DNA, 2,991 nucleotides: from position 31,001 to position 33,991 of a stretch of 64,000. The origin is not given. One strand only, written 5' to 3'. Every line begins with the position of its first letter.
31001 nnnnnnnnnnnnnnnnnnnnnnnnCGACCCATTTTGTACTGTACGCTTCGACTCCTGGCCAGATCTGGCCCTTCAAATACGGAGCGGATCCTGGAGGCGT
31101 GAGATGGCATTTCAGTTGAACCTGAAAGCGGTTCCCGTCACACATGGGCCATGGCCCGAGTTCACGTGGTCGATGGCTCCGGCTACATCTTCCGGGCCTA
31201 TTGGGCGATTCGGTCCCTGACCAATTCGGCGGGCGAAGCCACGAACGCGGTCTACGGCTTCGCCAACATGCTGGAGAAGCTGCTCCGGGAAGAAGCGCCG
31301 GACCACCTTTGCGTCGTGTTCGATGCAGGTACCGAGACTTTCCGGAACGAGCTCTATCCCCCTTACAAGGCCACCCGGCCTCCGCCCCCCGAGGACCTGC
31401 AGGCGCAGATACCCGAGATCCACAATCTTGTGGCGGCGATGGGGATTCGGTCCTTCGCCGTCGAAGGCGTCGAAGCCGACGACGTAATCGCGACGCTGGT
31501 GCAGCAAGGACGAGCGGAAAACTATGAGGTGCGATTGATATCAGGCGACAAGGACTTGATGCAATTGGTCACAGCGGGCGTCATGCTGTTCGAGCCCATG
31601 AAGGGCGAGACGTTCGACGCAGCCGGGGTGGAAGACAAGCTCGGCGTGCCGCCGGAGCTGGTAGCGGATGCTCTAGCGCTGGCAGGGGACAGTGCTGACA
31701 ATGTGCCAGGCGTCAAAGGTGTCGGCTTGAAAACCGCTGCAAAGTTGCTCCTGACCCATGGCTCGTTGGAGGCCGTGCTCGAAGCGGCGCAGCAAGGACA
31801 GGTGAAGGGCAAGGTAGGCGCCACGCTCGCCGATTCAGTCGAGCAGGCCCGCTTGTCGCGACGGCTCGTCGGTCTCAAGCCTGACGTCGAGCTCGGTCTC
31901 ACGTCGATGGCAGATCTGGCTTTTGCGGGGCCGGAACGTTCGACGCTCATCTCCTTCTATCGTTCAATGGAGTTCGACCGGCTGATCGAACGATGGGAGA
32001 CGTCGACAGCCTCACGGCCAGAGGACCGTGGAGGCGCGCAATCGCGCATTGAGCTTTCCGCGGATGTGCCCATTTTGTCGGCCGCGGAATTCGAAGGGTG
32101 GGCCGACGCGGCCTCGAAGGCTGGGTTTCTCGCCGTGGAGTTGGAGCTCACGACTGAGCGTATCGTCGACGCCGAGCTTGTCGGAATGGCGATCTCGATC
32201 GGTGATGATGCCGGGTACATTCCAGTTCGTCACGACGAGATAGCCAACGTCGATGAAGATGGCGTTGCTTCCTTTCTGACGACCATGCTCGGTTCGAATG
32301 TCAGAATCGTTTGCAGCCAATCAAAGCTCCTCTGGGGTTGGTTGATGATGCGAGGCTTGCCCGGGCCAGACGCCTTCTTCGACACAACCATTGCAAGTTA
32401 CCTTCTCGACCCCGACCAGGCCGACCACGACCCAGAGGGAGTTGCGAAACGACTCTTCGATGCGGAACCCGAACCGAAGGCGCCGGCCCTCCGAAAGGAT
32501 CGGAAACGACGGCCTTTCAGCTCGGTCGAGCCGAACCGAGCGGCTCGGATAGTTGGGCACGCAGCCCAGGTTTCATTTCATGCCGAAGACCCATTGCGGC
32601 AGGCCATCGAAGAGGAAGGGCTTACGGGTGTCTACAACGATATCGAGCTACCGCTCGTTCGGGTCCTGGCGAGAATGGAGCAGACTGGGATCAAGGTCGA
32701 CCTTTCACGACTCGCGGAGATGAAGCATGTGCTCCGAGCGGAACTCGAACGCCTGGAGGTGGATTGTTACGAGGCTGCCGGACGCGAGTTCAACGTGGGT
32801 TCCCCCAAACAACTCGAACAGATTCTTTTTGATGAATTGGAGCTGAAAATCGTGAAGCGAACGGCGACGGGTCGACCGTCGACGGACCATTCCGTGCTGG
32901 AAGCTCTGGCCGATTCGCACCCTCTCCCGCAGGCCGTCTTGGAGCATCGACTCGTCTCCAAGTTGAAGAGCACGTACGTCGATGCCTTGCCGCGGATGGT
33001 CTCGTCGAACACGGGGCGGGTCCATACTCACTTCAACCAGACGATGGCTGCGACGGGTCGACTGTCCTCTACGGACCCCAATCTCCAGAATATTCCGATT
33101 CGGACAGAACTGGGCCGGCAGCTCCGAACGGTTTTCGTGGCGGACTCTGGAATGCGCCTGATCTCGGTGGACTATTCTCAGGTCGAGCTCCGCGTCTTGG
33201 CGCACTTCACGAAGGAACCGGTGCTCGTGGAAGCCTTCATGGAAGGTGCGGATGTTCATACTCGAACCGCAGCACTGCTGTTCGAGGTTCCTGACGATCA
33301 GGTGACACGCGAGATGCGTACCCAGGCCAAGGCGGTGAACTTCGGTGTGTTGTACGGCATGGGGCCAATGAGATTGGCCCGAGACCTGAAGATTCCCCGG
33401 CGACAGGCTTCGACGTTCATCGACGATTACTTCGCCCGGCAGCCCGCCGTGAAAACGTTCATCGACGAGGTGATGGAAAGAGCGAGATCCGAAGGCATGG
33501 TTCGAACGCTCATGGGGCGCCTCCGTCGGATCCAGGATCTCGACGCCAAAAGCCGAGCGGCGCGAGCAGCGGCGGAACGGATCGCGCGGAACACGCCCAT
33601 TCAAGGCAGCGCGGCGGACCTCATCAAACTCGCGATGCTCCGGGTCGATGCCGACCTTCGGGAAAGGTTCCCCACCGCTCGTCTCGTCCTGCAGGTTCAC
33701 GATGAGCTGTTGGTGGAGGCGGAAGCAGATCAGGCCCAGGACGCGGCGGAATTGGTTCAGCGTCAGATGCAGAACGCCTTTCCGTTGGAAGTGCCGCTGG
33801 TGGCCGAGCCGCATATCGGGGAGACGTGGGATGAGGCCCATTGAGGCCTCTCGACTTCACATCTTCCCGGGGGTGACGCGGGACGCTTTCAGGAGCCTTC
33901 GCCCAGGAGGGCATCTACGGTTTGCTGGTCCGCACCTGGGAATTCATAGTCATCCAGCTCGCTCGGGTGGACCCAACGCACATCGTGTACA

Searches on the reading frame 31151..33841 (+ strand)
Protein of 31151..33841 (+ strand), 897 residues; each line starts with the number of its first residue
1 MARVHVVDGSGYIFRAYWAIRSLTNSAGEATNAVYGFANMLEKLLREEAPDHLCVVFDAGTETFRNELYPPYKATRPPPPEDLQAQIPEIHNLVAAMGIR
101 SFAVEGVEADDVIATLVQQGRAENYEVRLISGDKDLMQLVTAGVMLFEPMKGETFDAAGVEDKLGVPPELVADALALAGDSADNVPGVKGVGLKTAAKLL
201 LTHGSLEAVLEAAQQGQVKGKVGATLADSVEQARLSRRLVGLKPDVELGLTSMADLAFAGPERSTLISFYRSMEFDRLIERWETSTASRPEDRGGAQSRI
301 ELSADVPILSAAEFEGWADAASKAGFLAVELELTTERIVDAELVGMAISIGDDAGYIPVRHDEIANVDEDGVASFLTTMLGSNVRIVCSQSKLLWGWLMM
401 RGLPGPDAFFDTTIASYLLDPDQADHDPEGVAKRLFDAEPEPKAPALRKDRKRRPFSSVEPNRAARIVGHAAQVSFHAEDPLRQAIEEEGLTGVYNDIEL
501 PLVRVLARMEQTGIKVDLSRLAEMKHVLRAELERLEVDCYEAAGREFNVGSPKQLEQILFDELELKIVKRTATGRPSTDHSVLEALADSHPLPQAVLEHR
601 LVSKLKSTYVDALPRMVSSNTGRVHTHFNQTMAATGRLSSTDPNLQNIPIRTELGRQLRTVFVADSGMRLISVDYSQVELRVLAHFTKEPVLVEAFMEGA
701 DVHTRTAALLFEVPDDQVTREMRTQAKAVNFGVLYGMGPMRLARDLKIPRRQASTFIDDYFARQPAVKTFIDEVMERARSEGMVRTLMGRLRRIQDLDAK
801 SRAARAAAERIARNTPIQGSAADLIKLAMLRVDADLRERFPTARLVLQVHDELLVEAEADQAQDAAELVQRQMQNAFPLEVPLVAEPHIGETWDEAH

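Call 7: search_protein_families(library=pfam, proteins=[window:31151-33841:+], max_evalue=0.001)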
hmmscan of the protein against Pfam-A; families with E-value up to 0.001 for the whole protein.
window:31151-33841:+ (897 aa): 3 families
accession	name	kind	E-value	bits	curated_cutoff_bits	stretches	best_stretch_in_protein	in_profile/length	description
PF00476.26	DNA_pol_A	-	2.3e-150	501.3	34.3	1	520-895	3-381/381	DNA polymerase family A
PF02739.22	5_3_exonuc_N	-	2.5e-55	187.1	34.3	1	4-165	2-164/164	5'-3' exonuclease, N-terminal resolvase-like domain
PF01367.25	5_3_exonuc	-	8.3e-25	87.6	40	1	166-261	1-94/97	5'-3' exonuclease, C-terminal SAM fold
